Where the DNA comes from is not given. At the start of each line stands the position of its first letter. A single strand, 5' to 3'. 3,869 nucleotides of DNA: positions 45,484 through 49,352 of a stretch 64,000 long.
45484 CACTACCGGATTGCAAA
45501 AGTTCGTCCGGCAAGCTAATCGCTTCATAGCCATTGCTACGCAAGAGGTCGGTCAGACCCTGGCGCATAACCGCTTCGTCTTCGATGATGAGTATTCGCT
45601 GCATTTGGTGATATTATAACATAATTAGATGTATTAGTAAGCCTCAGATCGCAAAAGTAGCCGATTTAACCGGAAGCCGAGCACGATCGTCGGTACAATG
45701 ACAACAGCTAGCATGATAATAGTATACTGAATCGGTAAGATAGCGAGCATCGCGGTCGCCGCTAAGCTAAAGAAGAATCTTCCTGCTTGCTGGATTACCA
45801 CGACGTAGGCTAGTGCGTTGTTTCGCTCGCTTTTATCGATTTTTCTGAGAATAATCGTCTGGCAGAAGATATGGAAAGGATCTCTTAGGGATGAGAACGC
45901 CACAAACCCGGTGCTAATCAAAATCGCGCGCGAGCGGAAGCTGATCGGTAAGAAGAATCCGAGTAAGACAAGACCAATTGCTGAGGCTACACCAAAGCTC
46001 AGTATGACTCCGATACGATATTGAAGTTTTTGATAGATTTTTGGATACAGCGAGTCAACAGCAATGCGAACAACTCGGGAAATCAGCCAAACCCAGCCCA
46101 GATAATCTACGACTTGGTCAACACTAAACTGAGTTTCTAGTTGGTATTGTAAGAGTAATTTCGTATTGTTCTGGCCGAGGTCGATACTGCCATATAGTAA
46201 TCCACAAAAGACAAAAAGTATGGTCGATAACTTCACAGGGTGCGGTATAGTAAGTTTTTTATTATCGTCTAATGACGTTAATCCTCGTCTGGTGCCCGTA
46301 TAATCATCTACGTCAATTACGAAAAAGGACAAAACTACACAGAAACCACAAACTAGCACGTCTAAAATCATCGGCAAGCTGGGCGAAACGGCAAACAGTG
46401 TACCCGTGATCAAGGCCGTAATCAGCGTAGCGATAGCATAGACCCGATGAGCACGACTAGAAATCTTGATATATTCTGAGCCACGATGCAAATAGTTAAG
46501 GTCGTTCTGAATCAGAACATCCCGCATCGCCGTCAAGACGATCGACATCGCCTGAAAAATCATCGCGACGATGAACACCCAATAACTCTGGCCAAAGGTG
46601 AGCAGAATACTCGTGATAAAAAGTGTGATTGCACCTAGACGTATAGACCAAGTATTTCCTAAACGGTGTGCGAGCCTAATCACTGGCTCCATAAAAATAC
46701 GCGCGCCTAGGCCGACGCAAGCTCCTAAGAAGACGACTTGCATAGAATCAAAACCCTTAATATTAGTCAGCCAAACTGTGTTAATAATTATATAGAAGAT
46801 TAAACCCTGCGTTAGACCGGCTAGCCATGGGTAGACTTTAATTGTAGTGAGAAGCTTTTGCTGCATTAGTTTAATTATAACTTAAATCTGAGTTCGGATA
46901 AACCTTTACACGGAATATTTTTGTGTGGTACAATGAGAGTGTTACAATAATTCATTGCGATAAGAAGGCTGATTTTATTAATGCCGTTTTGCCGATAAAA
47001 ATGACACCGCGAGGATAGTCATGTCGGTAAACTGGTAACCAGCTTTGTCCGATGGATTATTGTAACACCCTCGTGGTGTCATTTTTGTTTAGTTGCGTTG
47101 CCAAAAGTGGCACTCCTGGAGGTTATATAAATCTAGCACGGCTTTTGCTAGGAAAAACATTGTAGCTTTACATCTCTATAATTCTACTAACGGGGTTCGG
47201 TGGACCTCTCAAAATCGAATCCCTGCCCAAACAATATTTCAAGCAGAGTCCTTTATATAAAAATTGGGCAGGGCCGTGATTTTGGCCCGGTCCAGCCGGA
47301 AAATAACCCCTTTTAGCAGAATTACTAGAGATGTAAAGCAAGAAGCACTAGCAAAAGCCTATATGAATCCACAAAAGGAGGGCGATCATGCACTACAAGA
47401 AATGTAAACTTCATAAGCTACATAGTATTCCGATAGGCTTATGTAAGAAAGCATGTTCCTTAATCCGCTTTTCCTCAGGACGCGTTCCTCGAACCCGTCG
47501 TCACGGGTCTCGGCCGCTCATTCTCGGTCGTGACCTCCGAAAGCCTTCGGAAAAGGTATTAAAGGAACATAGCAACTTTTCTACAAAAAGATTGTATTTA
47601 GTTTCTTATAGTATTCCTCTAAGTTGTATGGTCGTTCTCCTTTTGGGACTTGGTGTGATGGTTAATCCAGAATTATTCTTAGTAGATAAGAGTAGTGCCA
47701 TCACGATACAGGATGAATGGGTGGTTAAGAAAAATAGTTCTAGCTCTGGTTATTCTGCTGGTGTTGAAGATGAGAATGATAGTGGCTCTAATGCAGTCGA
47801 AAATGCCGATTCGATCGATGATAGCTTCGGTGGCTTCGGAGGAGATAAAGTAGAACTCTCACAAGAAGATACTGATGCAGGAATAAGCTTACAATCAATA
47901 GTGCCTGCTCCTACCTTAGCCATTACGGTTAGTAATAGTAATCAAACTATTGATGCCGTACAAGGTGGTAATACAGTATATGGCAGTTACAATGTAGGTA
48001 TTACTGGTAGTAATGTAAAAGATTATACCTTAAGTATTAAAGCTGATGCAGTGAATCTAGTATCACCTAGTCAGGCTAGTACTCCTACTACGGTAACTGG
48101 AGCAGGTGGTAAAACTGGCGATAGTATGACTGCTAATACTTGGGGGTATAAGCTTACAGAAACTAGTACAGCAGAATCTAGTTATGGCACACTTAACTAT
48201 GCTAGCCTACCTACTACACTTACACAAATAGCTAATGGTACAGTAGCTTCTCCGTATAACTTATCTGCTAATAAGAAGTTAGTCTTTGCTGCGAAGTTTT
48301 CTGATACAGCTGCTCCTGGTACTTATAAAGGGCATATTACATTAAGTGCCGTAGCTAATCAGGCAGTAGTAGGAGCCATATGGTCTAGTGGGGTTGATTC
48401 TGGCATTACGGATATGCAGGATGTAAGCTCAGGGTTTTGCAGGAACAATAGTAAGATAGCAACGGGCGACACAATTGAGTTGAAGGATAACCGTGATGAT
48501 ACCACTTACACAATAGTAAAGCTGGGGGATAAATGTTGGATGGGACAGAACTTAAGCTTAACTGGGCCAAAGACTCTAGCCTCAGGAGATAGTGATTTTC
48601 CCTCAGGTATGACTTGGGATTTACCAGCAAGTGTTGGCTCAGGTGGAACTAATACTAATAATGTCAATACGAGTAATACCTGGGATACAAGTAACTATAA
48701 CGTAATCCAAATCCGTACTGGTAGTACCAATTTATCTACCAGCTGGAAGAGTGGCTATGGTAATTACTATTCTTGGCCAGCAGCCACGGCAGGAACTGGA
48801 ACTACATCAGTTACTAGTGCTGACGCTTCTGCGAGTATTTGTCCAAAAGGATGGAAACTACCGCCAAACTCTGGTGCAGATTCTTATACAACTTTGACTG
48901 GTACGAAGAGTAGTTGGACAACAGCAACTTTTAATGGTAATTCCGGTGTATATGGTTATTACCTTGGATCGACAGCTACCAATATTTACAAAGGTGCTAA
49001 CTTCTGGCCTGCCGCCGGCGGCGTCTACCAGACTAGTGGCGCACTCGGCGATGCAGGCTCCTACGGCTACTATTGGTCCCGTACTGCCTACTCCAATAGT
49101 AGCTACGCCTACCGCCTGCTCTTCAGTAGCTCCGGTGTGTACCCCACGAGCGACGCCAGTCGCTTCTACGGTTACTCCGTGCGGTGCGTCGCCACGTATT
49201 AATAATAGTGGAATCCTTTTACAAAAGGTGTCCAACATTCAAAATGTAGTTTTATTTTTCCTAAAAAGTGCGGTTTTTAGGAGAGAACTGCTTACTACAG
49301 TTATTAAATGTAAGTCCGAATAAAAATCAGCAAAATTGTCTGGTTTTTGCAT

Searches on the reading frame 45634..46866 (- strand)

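Call 14: search_protein_families(library=pfam, proteins=[window:45634-46866:-], max_evalue=0.01)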
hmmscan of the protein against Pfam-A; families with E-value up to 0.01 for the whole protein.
window:45634-46866:- (410 aa): 1 family
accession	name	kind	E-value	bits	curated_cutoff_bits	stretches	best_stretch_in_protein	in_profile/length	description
PF07690.21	MFS_1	-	2.8e-09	36.8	33.4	1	14-321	2-306/347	Major Facilitator Superfamily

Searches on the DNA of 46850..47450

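Call 50: search_rna_families(source=window, start=46850, end=47450, threshold=evalue, max_evalue=10)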
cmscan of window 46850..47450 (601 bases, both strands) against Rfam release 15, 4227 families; matches with E-value up to 10: 3.
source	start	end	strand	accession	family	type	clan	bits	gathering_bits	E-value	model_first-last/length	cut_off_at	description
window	47201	47294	-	RF04269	mir-373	Gene; miRNA;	-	18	69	1.4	1-69/69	no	mir-373 microRNA precursor family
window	47072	47117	+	RF00650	mir-153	Gene; miRNA;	-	17.2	54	2.5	1-73/73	no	mir-153 microRNA precursor family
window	47211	47259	-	RF00107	FinP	Gene;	CL00016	13.9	45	7.6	1-76/76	no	FinP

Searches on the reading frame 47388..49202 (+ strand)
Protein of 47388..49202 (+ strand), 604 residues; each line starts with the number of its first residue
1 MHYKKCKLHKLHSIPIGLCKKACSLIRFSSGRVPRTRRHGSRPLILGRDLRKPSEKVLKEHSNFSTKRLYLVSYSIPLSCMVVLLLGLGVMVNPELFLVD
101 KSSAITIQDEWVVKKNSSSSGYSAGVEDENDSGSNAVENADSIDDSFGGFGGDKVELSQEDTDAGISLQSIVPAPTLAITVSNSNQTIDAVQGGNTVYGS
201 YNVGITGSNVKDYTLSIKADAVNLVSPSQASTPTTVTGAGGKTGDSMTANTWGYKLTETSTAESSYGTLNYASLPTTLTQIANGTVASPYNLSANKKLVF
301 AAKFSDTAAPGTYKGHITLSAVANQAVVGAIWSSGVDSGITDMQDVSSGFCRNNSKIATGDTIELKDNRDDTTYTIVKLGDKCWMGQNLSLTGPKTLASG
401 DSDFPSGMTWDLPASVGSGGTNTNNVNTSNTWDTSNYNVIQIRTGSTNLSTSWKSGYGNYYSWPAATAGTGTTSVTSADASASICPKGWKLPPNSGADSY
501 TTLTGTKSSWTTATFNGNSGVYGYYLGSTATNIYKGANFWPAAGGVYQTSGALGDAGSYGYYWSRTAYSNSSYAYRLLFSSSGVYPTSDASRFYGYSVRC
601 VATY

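Call 14: search_protein_families(library=pfam, proteins=[window:47388-49202:+], max_evalue=0.01)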
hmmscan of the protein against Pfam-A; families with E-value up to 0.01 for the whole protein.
window:47388-49202:+ (604 aa): 1 family
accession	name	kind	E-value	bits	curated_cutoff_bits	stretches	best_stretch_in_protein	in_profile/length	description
PF09603.15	Fib_succ_major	-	5.4e-14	53.3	33.9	1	377-601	1-186/187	Fibrobacter succinogenes major domain (Fib_succ_major)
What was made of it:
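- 47388..49202 (+): FISUMP gene 2 (604 aa). Pfam Fib_succ_major, E = 5.4e-14 (call 14).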
